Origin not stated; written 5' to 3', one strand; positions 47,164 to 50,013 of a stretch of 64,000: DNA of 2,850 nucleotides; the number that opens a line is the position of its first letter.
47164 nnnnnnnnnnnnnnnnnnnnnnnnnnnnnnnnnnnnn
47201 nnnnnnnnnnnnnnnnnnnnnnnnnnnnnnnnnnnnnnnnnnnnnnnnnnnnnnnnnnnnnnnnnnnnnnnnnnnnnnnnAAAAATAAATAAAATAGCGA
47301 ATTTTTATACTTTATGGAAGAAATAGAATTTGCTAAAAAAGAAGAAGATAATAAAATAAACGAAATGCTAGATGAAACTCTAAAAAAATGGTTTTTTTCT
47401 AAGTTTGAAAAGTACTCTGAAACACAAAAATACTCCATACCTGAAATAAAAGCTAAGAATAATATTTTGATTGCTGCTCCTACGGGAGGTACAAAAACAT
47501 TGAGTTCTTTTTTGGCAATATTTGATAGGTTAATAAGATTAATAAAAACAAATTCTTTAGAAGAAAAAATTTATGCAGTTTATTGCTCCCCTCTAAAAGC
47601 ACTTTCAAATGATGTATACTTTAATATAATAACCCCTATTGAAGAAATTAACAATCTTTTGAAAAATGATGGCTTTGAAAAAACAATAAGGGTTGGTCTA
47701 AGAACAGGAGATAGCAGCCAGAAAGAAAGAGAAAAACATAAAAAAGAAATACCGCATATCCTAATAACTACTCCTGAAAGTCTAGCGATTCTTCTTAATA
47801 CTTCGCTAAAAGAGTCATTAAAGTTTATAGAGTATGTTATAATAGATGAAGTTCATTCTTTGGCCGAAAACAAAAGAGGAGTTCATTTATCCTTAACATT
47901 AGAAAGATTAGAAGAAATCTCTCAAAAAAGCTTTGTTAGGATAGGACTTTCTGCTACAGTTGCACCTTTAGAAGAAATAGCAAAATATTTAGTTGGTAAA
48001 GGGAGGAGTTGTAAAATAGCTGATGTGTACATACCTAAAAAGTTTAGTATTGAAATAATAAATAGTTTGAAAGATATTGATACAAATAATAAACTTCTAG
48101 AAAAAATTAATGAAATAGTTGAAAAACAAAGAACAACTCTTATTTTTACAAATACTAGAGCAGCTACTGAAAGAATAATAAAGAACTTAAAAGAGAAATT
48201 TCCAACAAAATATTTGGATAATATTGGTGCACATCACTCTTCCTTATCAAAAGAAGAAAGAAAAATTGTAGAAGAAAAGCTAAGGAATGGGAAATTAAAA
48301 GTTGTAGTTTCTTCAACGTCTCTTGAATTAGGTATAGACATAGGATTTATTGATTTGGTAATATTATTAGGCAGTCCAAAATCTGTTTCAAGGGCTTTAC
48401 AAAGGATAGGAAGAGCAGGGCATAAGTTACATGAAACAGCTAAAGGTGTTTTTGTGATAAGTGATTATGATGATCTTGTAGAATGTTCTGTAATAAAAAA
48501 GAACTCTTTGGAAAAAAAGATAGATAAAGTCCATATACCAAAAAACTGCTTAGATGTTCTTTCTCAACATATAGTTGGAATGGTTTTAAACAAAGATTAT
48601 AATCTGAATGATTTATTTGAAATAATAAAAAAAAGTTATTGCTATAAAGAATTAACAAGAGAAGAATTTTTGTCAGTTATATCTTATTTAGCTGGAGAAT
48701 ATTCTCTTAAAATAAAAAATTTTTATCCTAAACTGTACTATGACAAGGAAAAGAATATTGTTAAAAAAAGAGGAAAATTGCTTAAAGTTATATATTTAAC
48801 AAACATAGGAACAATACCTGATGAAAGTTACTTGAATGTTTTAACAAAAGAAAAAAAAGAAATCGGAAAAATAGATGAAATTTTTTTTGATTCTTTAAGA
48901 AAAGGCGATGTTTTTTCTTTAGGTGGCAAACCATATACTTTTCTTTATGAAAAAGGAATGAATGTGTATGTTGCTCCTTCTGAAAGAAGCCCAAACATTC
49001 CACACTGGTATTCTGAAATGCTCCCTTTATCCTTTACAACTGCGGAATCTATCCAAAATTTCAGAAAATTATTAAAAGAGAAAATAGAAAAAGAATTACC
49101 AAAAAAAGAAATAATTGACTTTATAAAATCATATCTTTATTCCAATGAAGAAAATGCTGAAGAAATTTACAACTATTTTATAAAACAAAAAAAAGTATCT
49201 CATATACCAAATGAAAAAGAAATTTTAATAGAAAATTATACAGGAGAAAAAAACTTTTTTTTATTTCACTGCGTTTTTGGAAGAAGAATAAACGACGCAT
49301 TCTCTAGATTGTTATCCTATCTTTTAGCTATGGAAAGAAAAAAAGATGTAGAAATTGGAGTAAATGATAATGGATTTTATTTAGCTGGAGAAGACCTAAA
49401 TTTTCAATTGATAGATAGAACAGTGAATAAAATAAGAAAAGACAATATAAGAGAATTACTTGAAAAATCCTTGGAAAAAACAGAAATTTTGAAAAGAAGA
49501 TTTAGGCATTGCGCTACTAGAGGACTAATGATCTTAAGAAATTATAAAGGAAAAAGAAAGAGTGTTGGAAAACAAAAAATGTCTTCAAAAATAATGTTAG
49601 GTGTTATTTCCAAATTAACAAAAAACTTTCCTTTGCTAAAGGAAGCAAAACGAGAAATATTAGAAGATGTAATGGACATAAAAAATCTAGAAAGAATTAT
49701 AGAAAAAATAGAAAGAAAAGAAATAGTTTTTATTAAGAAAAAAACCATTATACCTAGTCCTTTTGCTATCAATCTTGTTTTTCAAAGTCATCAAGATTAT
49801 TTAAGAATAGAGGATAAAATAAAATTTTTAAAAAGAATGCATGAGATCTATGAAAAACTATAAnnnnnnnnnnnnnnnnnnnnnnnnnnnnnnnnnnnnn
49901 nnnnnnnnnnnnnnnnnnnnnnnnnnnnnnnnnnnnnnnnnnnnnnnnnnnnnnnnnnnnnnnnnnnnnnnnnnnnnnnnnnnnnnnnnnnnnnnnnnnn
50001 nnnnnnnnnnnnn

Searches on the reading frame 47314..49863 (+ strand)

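Call 77: search_protein_families(library=ncbifam, proteins=[window:47314-49863:+], max_evalue=0.001)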
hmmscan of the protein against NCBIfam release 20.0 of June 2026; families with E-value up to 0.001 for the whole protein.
window:47314-49863:+ (849 aa): 30 families (the best 25 are shown)
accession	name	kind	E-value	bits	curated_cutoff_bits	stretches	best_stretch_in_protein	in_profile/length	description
NF010338.0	PRK13767.1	equivalog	0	1050.7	849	1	7-844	7-861/877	ATP-dependent helicase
TIGR04121.1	DEXH_lig_assoc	equivalog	1.5e-169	565.4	850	1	22-846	2-802/804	ligase-associated DNA damage response DEXH box helicase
NF007284.0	PRK09751.1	equivalog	1.5e-123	413.6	1496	2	306-830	354-879/1538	ATP-dependent helicase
TIGR03817.1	DECH_helic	hypoth_equivalog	4.4e-25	88.1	874.1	1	47-384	50-385/742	helicase/secretion neighborhood putative DEAH-box helicase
NF002654.0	PRK02362.1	equivalog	2.3e-21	75.8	887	1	47-296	38-267/739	ATP-dependent DNA helicase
NF001308.0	PRK00254.1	equivalog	5e-21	74.6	1216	2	12-296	5-262/720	ATP-dependent DNA helicase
NF002251.0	PRK01172.1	equivalog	1.2e-18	66.8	891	1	27-344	17-328/674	ATP-dependent DNA helicase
NF040935.1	helicase_Hel308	equivalog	5.7e-16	57.8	1200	1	48-295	42-270/704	ATP-dependent DNA helicase Hel308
TIGR01389.1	recQ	equivalog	1.3e-14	53.6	640.2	1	22-422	4-366/591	DNA helicase RecQ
NF053636.1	DDHlcsCsdAPsy1082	equivalog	2.1e-14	53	890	1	29-371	21-337/512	DEAD/DEAH box helicase CsdA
NF041067.1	DpdJ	equivalog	9.7e-14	50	800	1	9-143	131-262/1482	protein DpdJ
NF053631.1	RNA_helic_CshA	equivalog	8.4e-13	48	646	1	26-407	14-364/434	degradosome RNA helicase CshA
TIGR00614.1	recQ_fam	subfamily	8.8e-13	47.8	219.8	1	116-398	71-348/470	RecQ family ATP-dependent DNA helicase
NF008394.0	PRK11192.1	equivalog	9.6e-13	47.7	507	1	14-370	9-340/441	ATP-dependent RNA helicase SrmB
NF008744.0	PRK11776.1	equivalog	1.1e-12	47.2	524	1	29-374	22-339/460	ATP-dependent RNA helicase DbpA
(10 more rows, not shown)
